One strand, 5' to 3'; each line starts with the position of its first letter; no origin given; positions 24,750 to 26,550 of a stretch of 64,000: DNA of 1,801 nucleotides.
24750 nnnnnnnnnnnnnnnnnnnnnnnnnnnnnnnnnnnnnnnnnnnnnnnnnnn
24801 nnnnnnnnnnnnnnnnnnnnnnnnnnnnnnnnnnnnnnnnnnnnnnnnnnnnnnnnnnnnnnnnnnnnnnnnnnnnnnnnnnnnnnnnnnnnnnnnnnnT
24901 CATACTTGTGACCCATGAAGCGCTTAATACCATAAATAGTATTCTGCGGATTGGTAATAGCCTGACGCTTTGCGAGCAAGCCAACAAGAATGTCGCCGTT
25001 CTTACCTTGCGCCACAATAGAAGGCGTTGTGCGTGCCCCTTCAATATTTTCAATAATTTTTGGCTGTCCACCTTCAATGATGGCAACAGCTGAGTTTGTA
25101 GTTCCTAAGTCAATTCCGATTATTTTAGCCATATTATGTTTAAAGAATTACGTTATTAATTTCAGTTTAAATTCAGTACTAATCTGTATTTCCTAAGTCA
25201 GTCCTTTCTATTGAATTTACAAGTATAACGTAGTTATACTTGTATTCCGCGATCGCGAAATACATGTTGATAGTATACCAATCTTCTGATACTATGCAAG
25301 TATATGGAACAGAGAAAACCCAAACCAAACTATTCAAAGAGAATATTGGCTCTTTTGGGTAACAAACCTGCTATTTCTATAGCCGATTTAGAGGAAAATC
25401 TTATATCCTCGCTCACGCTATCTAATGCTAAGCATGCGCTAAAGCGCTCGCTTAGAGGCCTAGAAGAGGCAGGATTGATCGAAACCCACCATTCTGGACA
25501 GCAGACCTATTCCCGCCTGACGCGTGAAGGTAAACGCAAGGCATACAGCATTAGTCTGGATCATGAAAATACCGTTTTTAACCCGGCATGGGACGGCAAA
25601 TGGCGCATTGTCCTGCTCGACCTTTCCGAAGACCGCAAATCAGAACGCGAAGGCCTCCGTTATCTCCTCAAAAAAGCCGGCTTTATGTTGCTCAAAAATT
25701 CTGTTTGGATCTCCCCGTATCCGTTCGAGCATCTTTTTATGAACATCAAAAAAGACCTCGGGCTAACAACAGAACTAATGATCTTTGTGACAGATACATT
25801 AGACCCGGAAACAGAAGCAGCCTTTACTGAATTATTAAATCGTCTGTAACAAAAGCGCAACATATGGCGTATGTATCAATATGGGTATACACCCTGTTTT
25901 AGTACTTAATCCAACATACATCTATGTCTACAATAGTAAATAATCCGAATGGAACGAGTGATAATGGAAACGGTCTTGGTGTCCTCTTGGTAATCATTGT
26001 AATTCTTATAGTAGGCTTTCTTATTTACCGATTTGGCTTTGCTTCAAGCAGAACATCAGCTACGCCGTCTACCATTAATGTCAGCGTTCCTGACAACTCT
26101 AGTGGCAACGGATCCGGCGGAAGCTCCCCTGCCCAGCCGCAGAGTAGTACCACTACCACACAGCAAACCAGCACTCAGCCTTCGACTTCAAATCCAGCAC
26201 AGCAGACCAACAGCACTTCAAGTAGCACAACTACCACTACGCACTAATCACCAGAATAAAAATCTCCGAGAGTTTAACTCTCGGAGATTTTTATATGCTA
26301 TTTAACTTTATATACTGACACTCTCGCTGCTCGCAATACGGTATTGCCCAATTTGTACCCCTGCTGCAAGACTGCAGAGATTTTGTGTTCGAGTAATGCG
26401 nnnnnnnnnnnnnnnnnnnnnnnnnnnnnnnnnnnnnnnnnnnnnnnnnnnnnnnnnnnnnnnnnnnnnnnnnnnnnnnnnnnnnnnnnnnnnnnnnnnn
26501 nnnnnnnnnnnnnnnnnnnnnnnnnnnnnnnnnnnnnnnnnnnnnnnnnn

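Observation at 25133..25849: dnaK has a dedicated promoter region with two palindromic operators, shared with a divergent compact PaaX-like regulator; no CIRCE or HAIR element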

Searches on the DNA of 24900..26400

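Call 77: search_rna_families(source=window, start=24900, end=26400, threshold=evalue, max_evalue=1)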
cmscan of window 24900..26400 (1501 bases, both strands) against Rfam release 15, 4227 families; matches with E-value up to 1: 6.
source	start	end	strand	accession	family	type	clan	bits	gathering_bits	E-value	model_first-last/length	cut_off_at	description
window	26254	26386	-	RF00514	His_leader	Cis-reg; leader;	-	32.7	49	0.0048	1-126/126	no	Histidine operon leader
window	26231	26296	+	RF00514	His_leader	Cis-reg; leader;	-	31.8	49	0.0073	1-126/126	no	Histidine operon leader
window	26256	26294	+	RF04255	MIR8001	Gene; miRNA;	-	25.5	90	0.039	13-53/67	no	MIR8001 microRNA precursor family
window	26256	26294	-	RF04255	MIR8001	Gene; miRNA;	-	25.1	90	0.049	13-53/67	no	MIR8001 microRNA precursor family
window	26255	26295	+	RF03360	mir-3156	Gene; miRNA;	-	19.8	76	0.93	1-77/77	no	mir-3156 microRNA precursor family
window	25822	25965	-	RF02060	STnc410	Gene; sRNA;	-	17.4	50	0.61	1-158/158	no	Enterobacterial sRNA STnc410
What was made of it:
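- No Rfam family matches (call 77).
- Tried and rejected: Rfam found nothing in the leader (call 77).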
